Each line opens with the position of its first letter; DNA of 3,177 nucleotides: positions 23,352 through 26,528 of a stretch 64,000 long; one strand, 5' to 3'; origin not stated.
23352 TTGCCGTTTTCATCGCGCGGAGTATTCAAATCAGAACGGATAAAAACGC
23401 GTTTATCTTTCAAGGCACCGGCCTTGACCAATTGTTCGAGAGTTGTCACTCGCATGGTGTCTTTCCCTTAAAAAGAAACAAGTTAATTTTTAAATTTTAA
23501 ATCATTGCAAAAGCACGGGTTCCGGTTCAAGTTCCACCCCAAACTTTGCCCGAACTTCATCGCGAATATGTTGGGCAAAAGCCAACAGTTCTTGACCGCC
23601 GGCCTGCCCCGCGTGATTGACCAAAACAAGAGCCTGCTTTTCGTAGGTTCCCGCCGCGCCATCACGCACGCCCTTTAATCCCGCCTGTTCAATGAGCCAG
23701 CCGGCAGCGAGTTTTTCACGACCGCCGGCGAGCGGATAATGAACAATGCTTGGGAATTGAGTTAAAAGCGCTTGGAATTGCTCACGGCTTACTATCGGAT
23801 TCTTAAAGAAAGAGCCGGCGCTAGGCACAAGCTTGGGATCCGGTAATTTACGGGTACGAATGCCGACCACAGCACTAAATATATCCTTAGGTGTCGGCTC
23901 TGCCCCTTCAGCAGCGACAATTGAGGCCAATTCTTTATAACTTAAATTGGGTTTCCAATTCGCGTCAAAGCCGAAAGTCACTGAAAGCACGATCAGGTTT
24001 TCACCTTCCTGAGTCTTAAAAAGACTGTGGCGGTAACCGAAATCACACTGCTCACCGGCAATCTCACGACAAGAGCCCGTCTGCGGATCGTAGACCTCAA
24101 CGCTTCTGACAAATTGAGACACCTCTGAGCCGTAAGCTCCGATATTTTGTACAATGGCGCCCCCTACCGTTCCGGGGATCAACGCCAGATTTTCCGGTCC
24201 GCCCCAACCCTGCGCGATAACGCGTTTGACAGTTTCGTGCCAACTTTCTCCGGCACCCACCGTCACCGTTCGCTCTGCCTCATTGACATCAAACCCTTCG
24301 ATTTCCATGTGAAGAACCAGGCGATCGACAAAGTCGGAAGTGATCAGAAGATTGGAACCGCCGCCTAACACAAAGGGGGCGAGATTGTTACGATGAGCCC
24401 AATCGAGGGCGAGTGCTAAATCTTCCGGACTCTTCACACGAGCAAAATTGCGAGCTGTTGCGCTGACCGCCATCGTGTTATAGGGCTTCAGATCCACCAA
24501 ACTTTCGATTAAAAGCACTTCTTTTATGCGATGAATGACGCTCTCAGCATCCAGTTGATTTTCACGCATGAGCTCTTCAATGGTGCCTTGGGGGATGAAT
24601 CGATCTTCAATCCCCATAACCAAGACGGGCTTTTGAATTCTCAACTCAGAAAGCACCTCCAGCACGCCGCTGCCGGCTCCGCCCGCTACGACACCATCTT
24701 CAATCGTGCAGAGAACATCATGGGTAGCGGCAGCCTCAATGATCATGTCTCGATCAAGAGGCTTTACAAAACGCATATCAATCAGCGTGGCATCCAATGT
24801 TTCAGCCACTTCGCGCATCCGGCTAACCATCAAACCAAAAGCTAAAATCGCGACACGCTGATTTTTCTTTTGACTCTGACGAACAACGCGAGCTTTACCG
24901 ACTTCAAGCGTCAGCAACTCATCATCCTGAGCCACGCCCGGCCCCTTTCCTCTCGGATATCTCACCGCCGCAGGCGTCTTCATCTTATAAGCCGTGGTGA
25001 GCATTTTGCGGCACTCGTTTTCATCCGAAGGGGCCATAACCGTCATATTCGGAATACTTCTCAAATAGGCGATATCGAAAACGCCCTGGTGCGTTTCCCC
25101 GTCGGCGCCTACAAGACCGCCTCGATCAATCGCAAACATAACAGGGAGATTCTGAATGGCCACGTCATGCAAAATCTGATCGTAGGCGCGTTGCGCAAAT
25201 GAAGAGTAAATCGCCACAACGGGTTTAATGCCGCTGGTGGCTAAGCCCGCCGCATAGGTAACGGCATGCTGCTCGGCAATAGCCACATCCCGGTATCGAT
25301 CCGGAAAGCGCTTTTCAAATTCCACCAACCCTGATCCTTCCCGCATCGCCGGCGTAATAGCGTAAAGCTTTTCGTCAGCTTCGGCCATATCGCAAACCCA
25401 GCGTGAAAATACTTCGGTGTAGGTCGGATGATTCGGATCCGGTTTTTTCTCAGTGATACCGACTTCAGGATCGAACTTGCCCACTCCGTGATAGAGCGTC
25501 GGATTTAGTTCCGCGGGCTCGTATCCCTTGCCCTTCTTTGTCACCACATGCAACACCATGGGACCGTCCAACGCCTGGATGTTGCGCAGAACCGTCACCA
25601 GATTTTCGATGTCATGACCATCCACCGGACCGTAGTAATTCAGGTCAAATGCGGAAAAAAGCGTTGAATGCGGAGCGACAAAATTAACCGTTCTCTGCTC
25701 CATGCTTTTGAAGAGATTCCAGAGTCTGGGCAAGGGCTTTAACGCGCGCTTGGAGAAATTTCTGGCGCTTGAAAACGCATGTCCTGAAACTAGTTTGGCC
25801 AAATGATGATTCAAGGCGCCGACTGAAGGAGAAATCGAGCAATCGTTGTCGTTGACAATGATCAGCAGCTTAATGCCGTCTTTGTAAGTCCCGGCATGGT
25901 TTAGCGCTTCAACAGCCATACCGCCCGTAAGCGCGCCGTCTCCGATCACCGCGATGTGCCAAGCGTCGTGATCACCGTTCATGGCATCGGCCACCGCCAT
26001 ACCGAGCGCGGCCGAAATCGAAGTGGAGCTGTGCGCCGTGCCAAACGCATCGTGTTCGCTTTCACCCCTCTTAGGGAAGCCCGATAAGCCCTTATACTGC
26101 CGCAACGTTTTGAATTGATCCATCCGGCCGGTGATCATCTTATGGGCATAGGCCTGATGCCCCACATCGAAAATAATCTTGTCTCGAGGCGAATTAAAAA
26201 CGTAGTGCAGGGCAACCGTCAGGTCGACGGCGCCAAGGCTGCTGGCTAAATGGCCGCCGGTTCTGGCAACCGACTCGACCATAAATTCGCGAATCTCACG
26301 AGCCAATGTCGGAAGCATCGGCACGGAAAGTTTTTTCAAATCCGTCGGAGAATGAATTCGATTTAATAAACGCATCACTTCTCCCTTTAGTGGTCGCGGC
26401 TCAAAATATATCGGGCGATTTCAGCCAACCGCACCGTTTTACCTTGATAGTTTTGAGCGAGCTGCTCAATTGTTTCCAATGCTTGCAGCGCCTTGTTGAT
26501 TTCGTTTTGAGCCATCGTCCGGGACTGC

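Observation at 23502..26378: In-frame dxs-murB fusion ORF (958 codons, no stop at the junction)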

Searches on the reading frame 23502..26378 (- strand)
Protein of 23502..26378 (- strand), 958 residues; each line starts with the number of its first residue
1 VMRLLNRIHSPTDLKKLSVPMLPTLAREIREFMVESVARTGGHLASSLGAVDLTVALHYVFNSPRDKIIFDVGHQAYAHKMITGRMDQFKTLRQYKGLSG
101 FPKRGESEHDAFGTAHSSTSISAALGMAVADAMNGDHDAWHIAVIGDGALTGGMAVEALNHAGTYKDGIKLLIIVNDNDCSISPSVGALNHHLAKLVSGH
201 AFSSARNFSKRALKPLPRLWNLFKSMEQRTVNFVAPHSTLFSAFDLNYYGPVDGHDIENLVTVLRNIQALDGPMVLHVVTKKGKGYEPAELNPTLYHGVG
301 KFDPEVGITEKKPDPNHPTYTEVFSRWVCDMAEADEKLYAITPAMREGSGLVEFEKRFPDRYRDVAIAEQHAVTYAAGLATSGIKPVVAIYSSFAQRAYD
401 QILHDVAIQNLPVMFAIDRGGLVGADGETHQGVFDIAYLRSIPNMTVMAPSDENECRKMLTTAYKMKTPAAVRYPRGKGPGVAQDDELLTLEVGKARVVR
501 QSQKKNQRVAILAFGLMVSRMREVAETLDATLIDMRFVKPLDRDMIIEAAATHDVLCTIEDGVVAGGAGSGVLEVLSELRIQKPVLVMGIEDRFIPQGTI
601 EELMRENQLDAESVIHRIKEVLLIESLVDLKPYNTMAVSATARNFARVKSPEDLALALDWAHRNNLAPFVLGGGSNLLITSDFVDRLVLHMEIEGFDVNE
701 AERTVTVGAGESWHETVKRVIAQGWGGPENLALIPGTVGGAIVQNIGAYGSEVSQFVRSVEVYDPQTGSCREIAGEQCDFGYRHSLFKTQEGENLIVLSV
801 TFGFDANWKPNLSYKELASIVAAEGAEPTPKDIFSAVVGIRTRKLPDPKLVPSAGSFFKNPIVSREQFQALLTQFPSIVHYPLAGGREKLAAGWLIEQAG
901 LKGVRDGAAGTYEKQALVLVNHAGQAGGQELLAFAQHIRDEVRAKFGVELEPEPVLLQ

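Call 3: search_protein_families(library=pfam, proteins=[window:23502-26378:-])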
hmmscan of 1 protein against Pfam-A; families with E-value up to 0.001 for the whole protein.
window:23502-26378:- (958 aa): 7 families
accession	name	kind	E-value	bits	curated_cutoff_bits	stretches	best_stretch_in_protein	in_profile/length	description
PF13292.11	DXP_synthase_N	-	8.8e-111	370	21.2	1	5-280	1-274/274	1-deoxy-D-xylulose-5-phosphate synthase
PF02779.29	Transket_pyr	-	4e-46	157.3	27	1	318-478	3-171/174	Transketolase, pyrimidine binding domain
PF01565.28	FAD_binding_4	-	1.7e-27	96.3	26.4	1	645-771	4-136/139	FAD binding domain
PF02873.21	MurB_C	-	6.2e-26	90.9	27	1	833-956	2-98/99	UDP-N-acetylenolpyruvoylglucosamine reductase, C-terminal domain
PF02780.25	Transketolase_C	-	4e-23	82.1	25.9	1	503-614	6-124/124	Transketolase, C-terminal domain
PF00456.26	Transketolase_N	-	3.1e-06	26.8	22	1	27-187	7-192/334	Transketolase, thiamine diphosphate binding domain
PF00676.26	E1_dh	-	0.00072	19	22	0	115-183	103-166/300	Dehydrogenase E1 component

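Call 4: search_protein_families(library=ncbifam, proteins=[window:23502-26378:-])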
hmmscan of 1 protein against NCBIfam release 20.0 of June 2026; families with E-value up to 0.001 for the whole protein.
window:23502-26378:- (958 aa): 18 families
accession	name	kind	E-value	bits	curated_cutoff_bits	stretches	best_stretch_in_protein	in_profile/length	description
TIGR00204.1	dxs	equivalog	1.7e-245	816.3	465.95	1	7-622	3-615/616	1-deoxy-D-xylulose-5-phosphate synthase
NF003933.0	PRK05444.2-2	equivalog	1.1e-179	598.8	395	1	2-621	5-604/606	1-deoxy-D-xylulose-5-phosphate synthase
NF008968.0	PRK12315.1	subfamily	1e-151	506.1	510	2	238-622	201-581/582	1-deoxy-D-xylulose-5-phosphate synthase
NF000755.0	PRK00046.1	equivalog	3.3e-116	387.7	277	1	625-957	5-335/343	UDP-N-acetylmuramate dehydrogenase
NF010478.0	PRK13903.1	equivalog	2.1e-76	257.1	231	1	624-957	15-358/362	UDP-N-acetylmuramate dehydrogenase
TIGR00179.1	murB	equivalog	1.2e-66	225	144.5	1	630-953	1-285/290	UDP-N-acetylmuramate dehydrogenase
NF004559.0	PRK05899.2-5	equivalog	1.6e-58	198.4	488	2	327-622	327-624/627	transketolase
NF010480.0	PRK13905.1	equivalog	2e-46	158.2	259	1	626-953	18-294/303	UDP-N-acetylmuramate dehydrogenase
NF004556.0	PRK05899.2-2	equivalog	6.8e-30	103.9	575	1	338-622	348-638/639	transketolase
NF011245.0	PRK14651.1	equivalog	8.5e-21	74.3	224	1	628-787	7-154/273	UDP-N-acetylmuramate dehydrogenase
NF006667.0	PRK09212.1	subfamily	2.2e-19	69.5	321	1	356-623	47-324/327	pyruvate dehydrogenase complex E1 component subunit beta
NF004558.0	PRK05899.2-4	equivalog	3.5e-19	68.6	788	1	361-619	392-647/651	transketolase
NF010479.0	PRK13904.1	equivalog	1.1e-17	64.3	273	2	667-806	34-163/258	UDP-N-acetylmuramate dehydrogenase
TIGR00232.1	tktlase_bact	equivalog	3.9e-17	61.8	682.25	2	361-539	397-573/654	transketolase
NF008854.0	PRK11892.1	equivalog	3.1e-13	49.2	454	1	360-621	189-461/464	pyruvate dehydrogenase complex E1 component subunit beta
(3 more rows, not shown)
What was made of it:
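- On UDP-N-acetylmuramate dehydrogenase MurB (NF000755 / TIGR00179 equivalogs): NF000755 scores 388 bits against a cut-off of 277, aa 625-957 covering profile 5-335 of 343; PF01565 and PF02873 are both present (calls 3, 4)
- Checked: NCBIfam/Pfam (calls 3, 4): DXS TIGR00204 covers aa 7-622 (profile 3-615 of 616, 816 bits).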

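Call 6: find_homologous_proteins(query=window:23502-26378:-, max_evalue=1e-30)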
Query window:23502-26378:- (958 aa): 8000 proteins with E <= 1e-30 among 8000 candidates; the best 120 are listed.
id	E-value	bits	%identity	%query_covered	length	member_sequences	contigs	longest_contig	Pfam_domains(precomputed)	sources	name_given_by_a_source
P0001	0.0e+0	2153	99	100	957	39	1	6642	PF13292.12,PF01565.29,PF02873.22,PF02780.26,PF02779.30,PF00456.27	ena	-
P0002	0.0e+0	1880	86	100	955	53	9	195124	PF13292.12,PF01565.29,PF02873.22,PF02780.26,PF02779.30,PF00456.27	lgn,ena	-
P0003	0.0e+0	1816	83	100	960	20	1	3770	PF13292.12,PF01565.29,PF02873.22,PF02780.26,PF02779.30,PF00456.27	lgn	-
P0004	0.0e+0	1805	82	100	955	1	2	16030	PF13292.12,PF01565.29,PF02873.22,PF02780.26,PF02779.30,PF00456.27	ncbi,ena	-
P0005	0.0e+0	1805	82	100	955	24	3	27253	PF13292.12,PF01565.29,PF02873.22,PF02780.26,PF02779.30,PF00456.27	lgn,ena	-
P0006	0.0e+0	1805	82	100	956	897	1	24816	PF13292.12,PF01565.29,PF02873.22,PF02780.26,PF02779.30,PF00456.27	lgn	-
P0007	0.0e+0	1798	82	100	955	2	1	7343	PF13292.12,PF01565.29,PF02873.22,PF02780.26,PF02779.30,PF00456.27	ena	-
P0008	0.0e+0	1798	82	100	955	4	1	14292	PF13292.12,PF01565.29,PF02873.22,PF02780.26,PF02779.30,PF00456.27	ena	-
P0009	0.0e+0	1797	82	100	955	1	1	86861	PF13292.12,PF01565.29,PF02873.22,PF02780.26,PF02779.30,PF00456.27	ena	-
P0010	0.0e+0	1794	82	100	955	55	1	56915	PF13292.12,PF01565.29,PF02873.22,PF02780.26,PF02779.30,PF00456.27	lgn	-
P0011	0.0e+0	1794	82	100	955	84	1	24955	PF13292.12,PF01565.29,PF02873.22,PF02780.26,PF02779.30,PF00456.27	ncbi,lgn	-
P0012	0.0e+0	1792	82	100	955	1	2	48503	PF13292.12,PF01565.29,PF02873.22,PF02780.26,PF02779.30,PF00456.27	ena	-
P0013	0.0e+0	1791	82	100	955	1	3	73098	PF13292.12,PF01565.29,PF02873.22,PF02780.26,PF02779.30,PF00456.27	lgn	-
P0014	0.0e+0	1791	81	100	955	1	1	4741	PF13292.12,PF01565.29,PF02873.22,PF02780.26,PF02779.30,PF00456.27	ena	-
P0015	0.0e+0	1791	82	100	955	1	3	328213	PF13292.12,PF01565.29,PF02873.22,PF02780.26,PF02779.30,PF00456.27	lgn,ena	-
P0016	0.0e+0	1791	81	100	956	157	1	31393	PF13292.12,PF01565.29,PF02873.22,PF02780.26,PF02779.30,PF00456.27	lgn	-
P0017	0.0e+0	1790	82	100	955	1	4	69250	PF13292.12,PF01565.29,PF02873.22,PF02780.26,PF02779.30,PF00456.27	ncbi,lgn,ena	-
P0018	0.0e+0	1790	82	100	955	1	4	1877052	PF13292.12,PF01565.29,PF02873.22,PF02780.26,PF02779.30,PF00456.27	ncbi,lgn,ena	-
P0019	0.0e+0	1790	82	100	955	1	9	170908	PF13292.12,PF01565.29,PF02873.22,PF02780.26,PF02779.30,PF00456.27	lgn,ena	-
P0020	0.0e+0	1790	82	100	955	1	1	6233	PF13292.12,PF01565.29,PF02873.22,PF02780.26,PF02779.30,PF00456.27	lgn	-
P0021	0.0e+0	1790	82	100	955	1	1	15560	PF13292.12,PF01565.29,PF02873.22,PF02780.26,PF02779.30,PF00456.27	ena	-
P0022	0.0e+0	1789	82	100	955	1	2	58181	PF13292.12,PF01565.29,PF02873.22,PF02780.26,PF02779.30,PF00456.27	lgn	-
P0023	0.0e+0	1789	82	100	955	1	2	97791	PF13292.12,PF01565.29,PF02873.22,PF02780.26,PF02779.30,PF00456.27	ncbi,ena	-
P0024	0.0e+0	1789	81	100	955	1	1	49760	PF13292.12,PF01565.29,PF02873.22,PF02780.26,PF02779.30,PF00456.27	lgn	-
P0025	0.0e+0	1789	81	100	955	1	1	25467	PF13292.12,PF01565.29,PF02873.22,PF02780.26,PF02779.30,PF00456.27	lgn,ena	-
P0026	0.0e+0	1789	81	100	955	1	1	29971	PF13292.12,PF01565.29,PF02873.22,PF02780.26,PF02779.30,PF00456.27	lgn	-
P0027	0.0e+0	1788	81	100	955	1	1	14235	PF13292.12,PF01565.29,PF02873.22,PF02780.26,PF02779.30,PF00456.27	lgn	-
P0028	0.0e+0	1788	81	100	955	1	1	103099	PF13292.12,PF01565.29,PF02873.22,PF02780.26,PF02779.30,PF00456.27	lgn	-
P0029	0.0e+0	1788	81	100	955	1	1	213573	PF13292.12,PF01565.29,PF02873.22,PF02780.26,PF02779.30,PF00456.27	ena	-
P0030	0.0e+0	1787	82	100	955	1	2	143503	PF13292.12,PF01565.29,PF02873.22,PF02780.26,PF02779.30,PF00456.27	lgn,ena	-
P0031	0.0e+0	1787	81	100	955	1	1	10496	PF13292.12,PF01565.29,PF02873.22,PF02780.26,PF02779.30,PF00456.27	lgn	-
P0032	0.0e+0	1786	81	100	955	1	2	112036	PF13292.12,PF01565.29,PF02873.22,PF02780.26,PF02779.30,PF00456.27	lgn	-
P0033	0.0e+0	1784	81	100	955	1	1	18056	PF13292.12,PF01565.29,PF02873.22,PF02780.26,PF02779.30,PF00456.27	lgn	-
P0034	0.0e+0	1782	81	100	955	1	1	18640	PF13292.12,PF01565.29,PF02873.22,PF02780.26,PF02779.30,PF00456.27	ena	-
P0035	0.0e+0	1782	81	100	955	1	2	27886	PF13292.12,PF01565.29,PF02873.22,PF02780.26,PF02779.30,PF00456.27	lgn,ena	-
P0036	0.0e+0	1781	81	100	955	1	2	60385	PF13292.12,PF01565.29,PF02873.22,PF02780.26,PF02779.30,PF00456.27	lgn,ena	-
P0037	0.0e+0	1781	81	100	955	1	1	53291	PF13292.12,PF01565.29,PF02873.22,PF02780.26,PF02779.30,PF00456.27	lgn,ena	-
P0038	0.0e+0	1780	81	100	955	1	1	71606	PF13292.12,PF01565.29,PF02873.22,PF02780.26,PF02779.30,PF00456.27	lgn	-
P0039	0.0e+0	1780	81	100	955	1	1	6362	PF13292.12,PF01565.29,PF02873.22,PF02780.26,PF02779.30,PF00456.27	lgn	-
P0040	0.0e+0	1779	81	100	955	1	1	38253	PF13292.12,PF01565.29,PF02873.22,PF02780.26,PF02779.30,PF00456.27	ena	-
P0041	0.0e+0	1779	81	100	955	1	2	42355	PF13292.12,PF01565.29,PF02873.22,PF02780.26,PF02779.30,PF00456.27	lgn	-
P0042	0.0e+0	1767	79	100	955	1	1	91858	PF13292.12,PF01565.29,PF02873.22,PF02780.26,PF02779.30,PF00456.27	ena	-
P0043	0.0e+0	1542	73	100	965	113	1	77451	PF13292.12,PF01565.29,PF02873.22,PF02780.26,PF02779.30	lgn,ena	-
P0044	0.0e+0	1522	72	100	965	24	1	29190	PF13292.12,PF01565.29,PF02873.22,PF02780.26,PF02779.30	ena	-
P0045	0.0e+0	1425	66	100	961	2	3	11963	PF13292.12,PF01565.29,PF02873.22,PF02780.26,PF02779.30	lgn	-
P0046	0.0e+0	1406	65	100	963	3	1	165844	PF13292.12,PF01565.29,PF02873.22,PF02780.26,PF02779.30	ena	-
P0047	0.0e+0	1404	84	76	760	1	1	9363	PF13292.12,PF01565.29,PF02780.26,PF02779.30,PF00456.27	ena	-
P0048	0.0e+0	1401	85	75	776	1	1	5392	PF13292.12,PF01565.29,PF02780.26,PF02779.30,PF00456.27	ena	-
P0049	0.0e+0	1252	88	65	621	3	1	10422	PF13292.12,PF02780.26,PF02779.30,PF00456.27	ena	-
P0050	0.0e+0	1184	58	98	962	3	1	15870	PF13292.12,PF01565.29,PF02873.22,PF02780.26,PF02779.30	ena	-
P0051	0.0e+0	1183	57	100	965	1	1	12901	PF13292.12,PF01565.29,PF02873.22,PF02780.26,PF02779.30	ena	-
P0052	0.0e+0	1159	82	65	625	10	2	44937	PF13292.12,PF00676.26,PF02780.26,PF02779.30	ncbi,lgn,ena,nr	ncbi:MAG TPA: 1-deoxy-D-xylulose-5-phosphate synthase [Candidatus Aphodousia gallistercoris]|nr:1-de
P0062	0.0e+0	1060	75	65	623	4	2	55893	PF13292.12,PF02780.26,PF02779.30,PF00456.27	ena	-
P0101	8.5e-285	965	71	64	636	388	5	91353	PF13292.12,PF02780.26,PF02779.30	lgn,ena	-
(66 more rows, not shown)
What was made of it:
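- About 48 clusters at 90% identity, with ~1,500 member sequences of 955-965 aa and 57-99% identity, carry the same architecture, including contigs up to 1.88 Mb (call 6).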

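Call 7: find_encoding_contigs(protein=window:23502-26378:-, flank=6000, max_places=8)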
Protein window:23502-26378:- (958 aa): no gene with exactly this product is on record in the collection.
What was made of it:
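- Tried and rejected: Exact-sequence look-up of the 958-aa product found nothing on record (call 7).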

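Call 8: list_cluster_members(proteins=[P0018, P0004, P0011, P0017, P0023, P0043, P0046, P0050, P0051, P0002])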
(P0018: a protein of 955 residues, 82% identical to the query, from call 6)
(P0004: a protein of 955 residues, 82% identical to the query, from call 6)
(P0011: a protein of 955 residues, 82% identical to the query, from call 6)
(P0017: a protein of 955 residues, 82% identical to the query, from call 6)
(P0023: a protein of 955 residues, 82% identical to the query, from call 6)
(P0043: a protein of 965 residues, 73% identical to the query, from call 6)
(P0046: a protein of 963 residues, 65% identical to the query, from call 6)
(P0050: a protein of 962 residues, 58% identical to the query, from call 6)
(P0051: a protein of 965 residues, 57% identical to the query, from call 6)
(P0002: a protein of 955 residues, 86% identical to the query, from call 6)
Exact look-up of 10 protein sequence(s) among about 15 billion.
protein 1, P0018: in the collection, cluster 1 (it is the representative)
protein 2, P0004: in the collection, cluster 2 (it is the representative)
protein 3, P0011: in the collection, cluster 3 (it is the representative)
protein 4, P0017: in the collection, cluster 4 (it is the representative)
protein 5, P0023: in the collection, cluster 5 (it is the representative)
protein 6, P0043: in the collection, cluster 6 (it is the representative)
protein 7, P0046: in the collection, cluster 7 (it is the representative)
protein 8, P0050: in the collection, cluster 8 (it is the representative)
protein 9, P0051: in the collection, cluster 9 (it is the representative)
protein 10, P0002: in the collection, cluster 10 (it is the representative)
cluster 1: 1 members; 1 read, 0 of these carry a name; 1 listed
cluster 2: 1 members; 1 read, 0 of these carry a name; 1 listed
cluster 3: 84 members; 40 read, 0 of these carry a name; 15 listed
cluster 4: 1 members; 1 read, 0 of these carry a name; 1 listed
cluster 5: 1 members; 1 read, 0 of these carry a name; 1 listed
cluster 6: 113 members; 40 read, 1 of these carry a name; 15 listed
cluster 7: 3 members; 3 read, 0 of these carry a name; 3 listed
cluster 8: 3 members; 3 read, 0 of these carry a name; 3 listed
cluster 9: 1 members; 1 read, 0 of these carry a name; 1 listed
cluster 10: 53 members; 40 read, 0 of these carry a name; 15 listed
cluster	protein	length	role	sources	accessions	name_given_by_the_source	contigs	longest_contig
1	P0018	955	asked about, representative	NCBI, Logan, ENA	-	-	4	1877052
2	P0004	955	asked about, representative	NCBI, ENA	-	-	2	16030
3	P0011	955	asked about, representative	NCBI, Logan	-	-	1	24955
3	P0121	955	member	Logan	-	-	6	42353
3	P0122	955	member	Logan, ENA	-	-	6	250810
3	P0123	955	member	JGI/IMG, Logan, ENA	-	-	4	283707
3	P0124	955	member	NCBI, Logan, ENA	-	-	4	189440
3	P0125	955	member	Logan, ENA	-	-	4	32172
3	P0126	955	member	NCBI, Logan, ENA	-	-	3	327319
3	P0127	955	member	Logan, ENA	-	-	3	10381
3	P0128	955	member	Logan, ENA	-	-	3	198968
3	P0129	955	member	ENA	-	-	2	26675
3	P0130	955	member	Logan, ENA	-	-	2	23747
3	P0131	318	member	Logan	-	-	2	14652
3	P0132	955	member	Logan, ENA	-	-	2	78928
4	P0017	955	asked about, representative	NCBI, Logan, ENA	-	-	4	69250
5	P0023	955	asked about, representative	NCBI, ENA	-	-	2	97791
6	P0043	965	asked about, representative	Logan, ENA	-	-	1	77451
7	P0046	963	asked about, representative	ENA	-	-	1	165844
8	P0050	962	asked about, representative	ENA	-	-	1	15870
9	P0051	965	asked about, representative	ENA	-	-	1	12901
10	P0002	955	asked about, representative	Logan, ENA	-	-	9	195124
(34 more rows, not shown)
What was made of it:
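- The same in-frame junction appears in ~48 clusters and ~1,500 sequences from ENA, NCBI, Logan and JGI assemblies at 57-99% identity (calls 6, 8).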

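Call 11: find_encoding_contigs(protein=P0049, flank=5000, max_places=3)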
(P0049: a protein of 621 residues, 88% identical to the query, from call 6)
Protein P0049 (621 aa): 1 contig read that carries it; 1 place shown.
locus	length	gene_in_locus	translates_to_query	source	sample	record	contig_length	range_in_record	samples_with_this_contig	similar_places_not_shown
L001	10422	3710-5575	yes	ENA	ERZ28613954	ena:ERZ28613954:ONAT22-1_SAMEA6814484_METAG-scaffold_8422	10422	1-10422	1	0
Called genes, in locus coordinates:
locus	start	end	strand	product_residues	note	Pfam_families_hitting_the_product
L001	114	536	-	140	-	PF03724:META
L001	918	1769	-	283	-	PF00892:EamA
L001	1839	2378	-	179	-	PF01035:DNA_binding_1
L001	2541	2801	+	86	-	PF02609:Exonuc_VII_S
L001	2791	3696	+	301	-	PF00348:polyprenyl_synt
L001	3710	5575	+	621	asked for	PF13292:DXP_synthase_N, PF00456:Transketolase_N (weak), PF02779:Transket_pyr, PF02780:Transketolase_C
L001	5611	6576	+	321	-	PF01565:FAD_binding_4, PF02873:MurB_C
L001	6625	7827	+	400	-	PF00162:PGK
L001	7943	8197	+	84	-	PF20008:DUF6429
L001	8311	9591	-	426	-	PF03313:SDH_alpha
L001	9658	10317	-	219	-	PF09335:VTT_dom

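Call 12: find_encoding_contigs(protein=P0052, flank=5000, max_places=3)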
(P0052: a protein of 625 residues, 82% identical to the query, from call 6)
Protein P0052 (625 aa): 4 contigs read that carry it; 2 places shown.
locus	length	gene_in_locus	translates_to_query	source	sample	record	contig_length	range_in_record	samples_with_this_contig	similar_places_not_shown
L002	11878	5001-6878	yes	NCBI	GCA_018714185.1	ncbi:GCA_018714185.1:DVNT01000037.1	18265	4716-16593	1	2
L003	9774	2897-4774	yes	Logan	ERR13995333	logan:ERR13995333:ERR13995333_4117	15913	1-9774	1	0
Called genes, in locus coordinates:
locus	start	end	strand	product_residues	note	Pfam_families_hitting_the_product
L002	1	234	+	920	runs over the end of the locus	PF02739:5_3_exonuc_N, PF01367:5_3_exonuc, PF22619:DNA_polI_exo1 (weak), PF00476:DNA_pol_A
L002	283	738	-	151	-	PF03724:META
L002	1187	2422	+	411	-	PF07690:MFS_1, PF13347:MFS_2 (weak), PF00083:Sugar_tr (weak), PF07690:MFS_1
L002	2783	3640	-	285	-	PF00892:EamA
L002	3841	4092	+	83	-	PF02609:Exonuc_VII_S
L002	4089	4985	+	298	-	PF00348:polyprenyl_synt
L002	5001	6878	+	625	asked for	PF13292:DXP_synthase_N, PF00676:E1_dh (weak), PF02779:Transket_pyr, PF02780:Transketolase_C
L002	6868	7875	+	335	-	PF01565:FAD_binding_4, PF02873:MurB_C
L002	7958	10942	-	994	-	PF13018:ESPR (weak), PF03797:Autotransporter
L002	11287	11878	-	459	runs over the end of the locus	PF03606:DcuC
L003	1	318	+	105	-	?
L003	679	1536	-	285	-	PF00892:EamA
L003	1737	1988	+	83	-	PF02609:Exonuc_VII_S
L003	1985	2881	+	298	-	PF00348:polyprenyl_synt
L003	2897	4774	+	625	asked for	PF13292:DXP_synthase_N, PF00676:E1_dh (weak), PF02779:Transket_pyr, PF02780:Transketolase_C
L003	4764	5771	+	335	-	PF01565:FAD_binding_4, PF02873:MurB_C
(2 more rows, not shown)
